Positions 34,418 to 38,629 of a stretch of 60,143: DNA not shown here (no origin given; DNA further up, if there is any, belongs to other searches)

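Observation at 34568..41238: Active SNF2 ATPase followed by a full-length, catalytically dead paralogue, translationally coupled (TAATG)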

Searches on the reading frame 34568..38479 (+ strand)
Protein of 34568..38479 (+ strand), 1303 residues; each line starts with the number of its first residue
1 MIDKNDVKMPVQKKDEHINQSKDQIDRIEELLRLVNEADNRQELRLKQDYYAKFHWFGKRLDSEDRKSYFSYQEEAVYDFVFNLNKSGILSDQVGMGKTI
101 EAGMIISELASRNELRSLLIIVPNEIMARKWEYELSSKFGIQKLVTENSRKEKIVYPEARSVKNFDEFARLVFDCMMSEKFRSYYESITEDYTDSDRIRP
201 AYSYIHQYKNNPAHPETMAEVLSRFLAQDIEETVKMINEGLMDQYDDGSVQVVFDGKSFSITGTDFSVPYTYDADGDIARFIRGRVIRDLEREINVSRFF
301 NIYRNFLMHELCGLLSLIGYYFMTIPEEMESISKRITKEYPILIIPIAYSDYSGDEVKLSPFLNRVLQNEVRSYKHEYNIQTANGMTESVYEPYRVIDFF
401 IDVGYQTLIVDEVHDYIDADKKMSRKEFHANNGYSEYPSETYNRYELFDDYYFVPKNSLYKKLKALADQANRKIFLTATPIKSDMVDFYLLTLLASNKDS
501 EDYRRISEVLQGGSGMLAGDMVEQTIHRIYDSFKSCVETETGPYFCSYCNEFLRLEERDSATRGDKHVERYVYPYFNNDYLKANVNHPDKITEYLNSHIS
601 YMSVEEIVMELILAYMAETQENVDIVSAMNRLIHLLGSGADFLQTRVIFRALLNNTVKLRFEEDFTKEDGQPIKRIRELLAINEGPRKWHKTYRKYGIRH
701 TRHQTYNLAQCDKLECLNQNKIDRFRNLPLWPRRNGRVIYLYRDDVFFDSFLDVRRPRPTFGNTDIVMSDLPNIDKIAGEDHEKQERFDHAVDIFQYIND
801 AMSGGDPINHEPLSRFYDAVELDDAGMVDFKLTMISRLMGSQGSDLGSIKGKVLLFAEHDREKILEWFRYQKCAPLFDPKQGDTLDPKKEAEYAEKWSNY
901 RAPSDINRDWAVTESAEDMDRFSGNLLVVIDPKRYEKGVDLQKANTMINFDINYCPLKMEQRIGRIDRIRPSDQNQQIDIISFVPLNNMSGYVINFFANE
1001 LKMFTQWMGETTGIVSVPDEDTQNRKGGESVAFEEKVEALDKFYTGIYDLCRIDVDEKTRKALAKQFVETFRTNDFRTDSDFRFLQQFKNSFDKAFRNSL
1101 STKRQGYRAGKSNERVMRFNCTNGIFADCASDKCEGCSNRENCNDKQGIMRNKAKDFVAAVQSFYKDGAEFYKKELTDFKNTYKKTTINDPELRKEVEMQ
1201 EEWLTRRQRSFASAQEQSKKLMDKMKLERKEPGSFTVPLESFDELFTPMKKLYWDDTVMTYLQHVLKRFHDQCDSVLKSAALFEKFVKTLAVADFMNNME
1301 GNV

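Call 5: search_protein_families(library=pfam, proteins=[window:34568-38479:+], max_evalue=0.1)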
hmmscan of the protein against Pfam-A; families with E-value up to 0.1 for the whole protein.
window:34568-38479:+ (1303 aa): 4 families
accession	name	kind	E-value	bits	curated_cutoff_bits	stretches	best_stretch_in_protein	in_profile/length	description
PF00176.29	SNF2-rel_dom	-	2.5e-09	37.1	24.9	1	83-153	12-91/290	SNF2-related domain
PF00271.37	Helicase_C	-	2.6e-07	31.3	23.5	1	914-969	53-109/110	Helicase conserved C-terminal domain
PF04851.21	ResIII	-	1.3e-06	28.9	22.5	1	69-143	4-81/164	Type III restriction enzyme, res subunit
PF00270.35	DEAD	-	0.0075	16.4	26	0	72-141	3-71/167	DEAD/DEAH box helicase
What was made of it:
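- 34568..38479 (+): Active SNF2-family ATPase, 1303 aa. Motifs: GMGKT 34850-34864, DEVH 35798-35809, TATP 35996-36007, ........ 37448-37471, Cys4 cluster 37952-37996. Pfam SNF2-rel_dom 37.1 bits and Helicase_C 31.3 bits, both above cut-off (call 5).
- On SNF2 family ATPase (active protein, 34568-38479): SNF2-rel_dom 37.1 bits (cut-off 24.9) and Helicase_C 31.3 bits (cut-off 23.5), call 5.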

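Call 11: search_protein_families(library=phrogs, proteins=[window:34568-38479:+], max_evalue=0.01)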
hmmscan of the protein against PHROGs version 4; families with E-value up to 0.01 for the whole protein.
window:34568-38479:+ (1303 aa): 3 families
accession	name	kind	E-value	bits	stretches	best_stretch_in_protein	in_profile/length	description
phrog_23807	-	unknown function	5.4e-22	78.4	2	90-173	151-233/1053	-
phrog_62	-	DNA, RNA and nucleotide metabolism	1.8e-18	66.4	2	61-152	689-777/1881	DNA helicase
phrog_26785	-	unknown function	2.3e-14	53.4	2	933-993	793-851/1087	-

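Call 12: search_dna_similar(query=window:34568-38479:+, collection=phages, mode=protein, max_rows=20)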
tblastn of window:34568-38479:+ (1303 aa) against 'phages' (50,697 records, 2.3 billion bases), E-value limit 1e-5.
Records with a match: 1; places in all: 1; records where one place covers at least 80% of the query: 0.
Best place of each record, by identity: <60% 1.
By first word of the organism name: Bacteriophage 1.
By host as written in the record: - 1.
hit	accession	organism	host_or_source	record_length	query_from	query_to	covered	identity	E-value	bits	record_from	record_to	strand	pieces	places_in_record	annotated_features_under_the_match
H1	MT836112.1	Bacteriophage sp.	human fecal samples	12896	89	135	4%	52.1%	4e-6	58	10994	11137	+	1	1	record has no annotation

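Call 14: find_homologous_proteins(query=window:34568-38479:+)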
Query window:34568-38479:+ (1303 aa): 406 proteins with E <= 0.001 among 8000 candidates; the best 120 are listed.
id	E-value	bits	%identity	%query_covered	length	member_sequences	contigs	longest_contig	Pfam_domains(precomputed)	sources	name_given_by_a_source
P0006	0.0e+0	2999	100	100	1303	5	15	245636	PF00176.30,PF00271.38,PF04851.22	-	-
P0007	0.0e+0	2480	82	100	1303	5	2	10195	PF00176.30,PF00271.38,PF04851.22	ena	-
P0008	0.0e+0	1769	60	100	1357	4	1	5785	PF00176.30,PF00271.38,PF04851.22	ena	-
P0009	0.0e+0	1682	59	100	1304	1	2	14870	PF00176.30,PF00271.38,PF04851.22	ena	-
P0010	0.0e+0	1672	59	100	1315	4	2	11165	PF00176.30,PF00271.38,PF04851.22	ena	-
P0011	0.0e+0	1636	57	100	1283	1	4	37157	PF00176.30,PF00271.38,PF04851.22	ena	-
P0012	0.0e+0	1624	56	100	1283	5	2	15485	PF00176.30,PF00271.38,PF04851.22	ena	-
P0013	0.0e+0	1613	56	100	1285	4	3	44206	PF00176.30,PF00271.38,PF04851.22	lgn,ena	-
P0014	0.0e+0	1613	57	100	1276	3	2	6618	PF00176.30,PF00271.38,PF04851.22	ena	-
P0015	0.0e+0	1610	56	100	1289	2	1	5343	PF00176.30,PF00271.38,PF04851.22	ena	-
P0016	0.0e+0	1576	56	99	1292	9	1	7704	PF00176.30,PF00271.38,PF04851.22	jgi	jgi:hypothetical protein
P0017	0.0e+0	1571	56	100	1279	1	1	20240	PF00176.30,PF00271.38,PF04851.22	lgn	-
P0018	0.0e+0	1565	55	100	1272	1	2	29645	PF00176.30,PF00271.38,PF04851.22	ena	-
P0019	0.0e+0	1554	55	100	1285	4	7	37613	PF00176.30,PF00271.38,PF04851.22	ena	-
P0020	0.0e+0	1539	54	100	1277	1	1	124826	PF00176.30,PF00271.38,PF04851.22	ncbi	-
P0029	0.0e+0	1514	55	100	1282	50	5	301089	PF00176.30,PF00271.38,PF04851.22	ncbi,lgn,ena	-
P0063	0.0e+0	1314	49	100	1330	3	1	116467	PF00176.30,PF00271.38,PF04851.22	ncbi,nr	ncbi:MAG: DEAD/DEAH box helicase family protein [Clostridia bacterium]|nr:DEAD/DEAH box helicase fam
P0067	0.0e+0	1252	48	100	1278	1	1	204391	PF00176.30,PF00271.38,PF04851.22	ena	-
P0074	0.0e+0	1133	45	99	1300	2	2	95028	PF00176.30,PF00271.38,PF04851.22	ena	-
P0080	0.0e+0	1082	44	100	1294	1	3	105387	PF00176.30,PF00271.38,PF04851.22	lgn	-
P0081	2.3e-289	981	42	100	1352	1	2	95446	PF00176.30,PF00271.38,PF04851.22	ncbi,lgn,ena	-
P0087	1.0e-124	436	33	79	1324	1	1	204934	PF00176.30,PF00271.38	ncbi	-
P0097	7.4e-114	400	31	79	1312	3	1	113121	PF00176.30,PF00271.38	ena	-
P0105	4.5e-81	291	31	30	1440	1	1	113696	PF00176.30,PF00271.38,PF04851.22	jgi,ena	-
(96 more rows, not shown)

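Call 16: find_encoding_contigs(protein=P0029, flank=10000, max_places=2)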
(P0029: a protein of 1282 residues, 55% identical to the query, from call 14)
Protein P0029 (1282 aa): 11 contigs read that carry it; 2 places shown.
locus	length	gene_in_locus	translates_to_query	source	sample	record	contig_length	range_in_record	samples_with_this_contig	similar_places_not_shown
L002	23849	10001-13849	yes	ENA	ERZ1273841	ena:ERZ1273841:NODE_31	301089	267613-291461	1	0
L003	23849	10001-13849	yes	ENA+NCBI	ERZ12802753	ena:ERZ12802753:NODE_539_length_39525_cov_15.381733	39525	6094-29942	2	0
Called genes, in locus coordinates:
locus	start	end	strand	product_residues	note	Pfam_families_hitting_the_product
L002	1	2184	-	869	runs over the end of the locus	PF00512:HisKA, PF02518:HATPase_c, PF00072:Response_reg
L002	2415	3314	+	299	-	PF13421:Band_7_1, PF13240:Zn_Ribbon_1 (weak), PF13248:Zn_ribbon_3 (weak), PF24463:DUF7577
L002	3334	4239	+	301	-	-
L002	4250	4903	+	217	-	PF03357:Snf7 (weak)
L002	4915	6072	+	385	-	PF05496:RuvB_N (faint), PF01078:Mg_chelatase (faint), PF00004:AAA, PF17866:AAA_lid_6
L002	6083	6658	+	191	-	-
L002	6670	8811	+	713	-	PF05496:RuvB_N, PF00004:AAA, PF17864:AAA_lid_4, PF05491:WHD_RuvB, PF08722:Tn7_TnsA-like_N (weak)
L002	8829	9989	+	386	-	-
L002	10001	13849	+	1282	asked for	PF00176:SNF2-rel_dom (weak), PF04851:ResIII (weak), PF00271:Helicase_C (weak)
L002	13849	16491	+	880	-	-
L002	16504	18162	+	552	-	-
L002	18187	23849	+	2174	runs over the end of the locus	PF18676:MBG_2 (faint)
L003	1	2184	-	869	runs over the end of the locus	PF00512:HisKA, PF02518:HATPase_c, PF00072:Response_reg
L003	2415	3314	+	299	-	PF13421:Band_7_1, PF13240:Zn_Ribbon_1 (weak), PF13248:Zn_ribbon_3 (weak), PF24463:DUF7577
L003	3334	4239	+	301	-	-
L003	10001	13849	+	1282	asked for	PF00176:SNF2-rel_dom (weak), PF04851:ResIII (weak), PF00271:Helicase_C (weak)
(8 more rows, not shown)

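Call 17: find_encoding_contigs(protein=P0067, flank=10000, max_places=2)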
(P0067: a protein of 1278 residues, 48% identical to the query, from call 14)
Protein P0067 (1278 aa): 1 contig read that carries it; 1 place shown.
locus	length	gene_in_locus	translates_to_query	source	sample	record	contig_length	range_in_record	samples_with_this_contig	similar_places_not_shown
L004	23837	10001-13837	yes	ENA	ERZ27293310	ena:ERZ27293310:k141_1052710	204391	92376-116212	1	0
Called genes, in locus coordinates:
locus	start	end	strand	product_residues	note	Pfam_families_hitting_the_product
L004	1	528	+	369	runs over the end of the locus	PF05128:DUF697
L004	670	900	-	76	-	-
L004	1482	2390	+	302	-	PF13421:Band_7_1, PF01145:Band_7 (weak)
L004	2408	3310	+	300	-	-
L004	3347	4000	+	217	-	-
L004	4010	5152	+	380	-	PF00004:AAA, PF17866:AAA_lid_6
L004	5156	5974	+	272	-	PF00004:AAA (weak), PF17866:AAA_lid_6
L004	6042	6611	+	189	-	-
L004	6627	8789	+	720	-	PF05496:RuvB_N, PF00004:AAA, PF13173:AAA_14 (weak), PF17864:AAA_lid_4, PF05491:WHD_RuvB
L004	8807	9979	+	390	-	-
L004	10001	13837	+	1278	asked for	PF00176:SNF2-rel_dom (weak), PF04851:ResIII (weak), PF00271:Helicase_C (weak)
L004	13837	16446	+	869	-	-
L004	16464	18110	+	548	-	-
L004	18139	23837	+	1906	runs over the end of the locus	-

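Call 18: find_encoding_contigs(protein=P0087, flank=10000, max_places=2)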
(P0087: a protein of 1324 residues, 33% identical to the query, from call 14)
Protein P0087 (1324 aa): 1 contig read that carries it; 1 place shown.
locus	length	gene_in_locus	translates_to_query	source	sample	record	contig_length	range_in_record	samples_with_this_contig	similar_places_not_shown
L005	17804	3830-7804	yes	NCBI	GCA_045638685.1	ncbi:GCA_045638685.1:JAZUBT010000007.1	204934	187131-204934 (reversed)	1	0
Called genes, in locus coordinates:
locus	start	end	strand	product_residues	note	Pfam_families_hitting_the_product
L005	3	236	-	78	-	?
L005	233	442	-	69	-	-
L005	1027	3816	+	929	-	-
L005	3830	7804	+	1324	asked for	PF00176:SNF2-rel_dom (weak), PF00271:Helicase_C (faint)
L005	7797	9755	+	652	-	-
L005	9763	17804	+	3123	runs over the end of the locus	-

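Call 30: search_protein_families(library=padloc, proteins=[window:34568-38479:+], max_evalue=0.01)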
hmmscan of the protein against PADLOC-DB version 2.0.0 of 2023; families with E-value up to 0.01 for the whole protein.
window:34568-38479:+ (1303 aa): 28 families (the best 25 are shown)
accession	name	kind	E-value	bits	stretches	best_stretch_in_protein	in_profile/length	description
PDLC02623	DrmD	-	5.5e-28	95.2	2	89-147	122-179/1040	DrmD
PDLC02621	DrmD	-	3.1e-27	93.2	2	89-173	142-225/1040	DrmD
PDLC02500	BrxHI|BrxHII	-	6.3e-23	79.3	2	913-993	517-594/933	BrxHI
PDLC02843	DpdE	-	6.6e-22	75.3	2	89-143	179-232/1091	DpdE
PDLC02572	DrmA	-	1.1e-18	64.6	2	89-171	139-220/1043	DrmA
PDLC00659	HmaA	-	1.2e-18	64.4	2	75-172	111-203/1176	SNF2 helicase / DEAD-box helicase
PDLC02840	DpdE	-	1.4e-18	64.7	2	89-147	180-238/1091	DpdE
PDLC02619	DrmD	-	4e-18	63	2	83-154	47-117/872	DrmD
PDLC02620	DrmD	-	1e-16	58.1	2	70-148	101-180/1060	DrmD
PDLC02632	DrmD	-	3.6e-16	56.8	2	89-154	144-208/662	DrmD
PDLC02504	BrxHI|BrxHII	-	1.6e-15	54.2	2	71-148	112-188/971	BrxHII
PDLC02633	DrmD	-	4.9e-13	46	2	88-171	145-227/839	DrmD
PDLC02846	DpdE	-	1.6e-12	44.1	1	86-151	180-245/1034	DpdE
PDLC02853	DpdE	-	1.7e-12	44.2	1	89-145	118-173/985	DpdE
PDLC02844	DpdE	-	2.5e-11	40.2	1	86-143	171-227/1074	DpdE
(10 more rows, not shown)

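Call 31: search_protein_families(library=ncbifam, proteins=[window:34568-38479:+], max_evalue=0.01)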
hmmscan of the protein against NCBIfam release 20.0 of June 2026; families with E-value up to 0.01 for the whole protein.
window:34568-38479:+ (1303 aa): 7 families
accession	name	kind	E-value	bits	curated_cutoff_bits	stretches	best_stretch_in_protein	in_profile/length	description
NF038317.1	DISARM_DrmD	equivalog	2e-31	109.2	610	2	89-173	128-211/1021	DISARM system SNF2-like helicase DrmD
NF041062.1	DpdE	equivalog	5.3e-28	97.5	500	2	89-148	174-232/1048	protein DpdE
NF038318.1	DISARM_DrmD_b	equivalog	4.9e-18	64.6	950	2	84-180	45-140/868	DISARM system SNF2-like helicase DrmD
NF003426.0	PRK04914.1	equivalog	7e-18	64.2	576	2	89-156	174-240/959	RNA polymerase-associated protein RapA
NF042964.1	phospholipD_antiphage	equivalog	2.8e-16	59.1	1100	2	937-1010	757-828/895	phospholipase D-like domain-containing anti-phage protein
TIGR04095.1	dnd_restrict_1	equivalog_domain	1e-08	34.6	600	1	71-150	11-88/451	DNA phosphorothioation system restriction enzyme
NF045503.1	repair_heli_XPB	equivalog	0.00033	19.3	610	1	69-153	184-267/548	DNA repair helicase XPB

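Call 33: search_solved_structures(query=window:34568-38479:+, max_evalue=0.001)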
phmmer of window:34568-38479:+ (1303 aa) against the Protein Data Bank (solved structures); distinct sequences matched with E-value up to 0.001: 8.
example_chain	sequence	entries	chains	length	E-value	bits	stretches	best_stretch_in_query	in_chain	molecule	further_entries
8so8_A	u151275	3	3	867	1.1e-08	36.3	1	77-151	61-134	RNA polymerase-associated protein RapA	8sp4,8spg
6bog_A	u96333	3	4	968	1.5e-08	35.9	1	84-151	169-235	RNA polymerase-associated protein RapA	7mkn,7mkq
7m8e_F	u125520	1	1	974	1.6e-08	35.8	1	84-151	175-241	RNA polymerase-associated protein RapA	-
4s20_K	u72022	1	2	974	1.6e-08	35.8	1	84-151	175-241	RNA polymerase-associated protein RapA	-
8t0l_F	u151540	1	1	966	9.7e-08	33.2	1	73-151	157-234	RNA polymerase-associated protein RapA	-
9ayq_A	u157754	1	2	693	5.5e-05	24.1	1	8-137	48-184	Probable global transcription activator SNF2L2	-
6iy2_O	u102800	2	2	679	0.00021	22.1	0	8-136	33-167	Transcription regulatory protein SNF2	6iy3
1z63_A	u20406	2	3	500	0.00042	21.2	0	84-140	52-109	Helicase of the snf2/rad54 family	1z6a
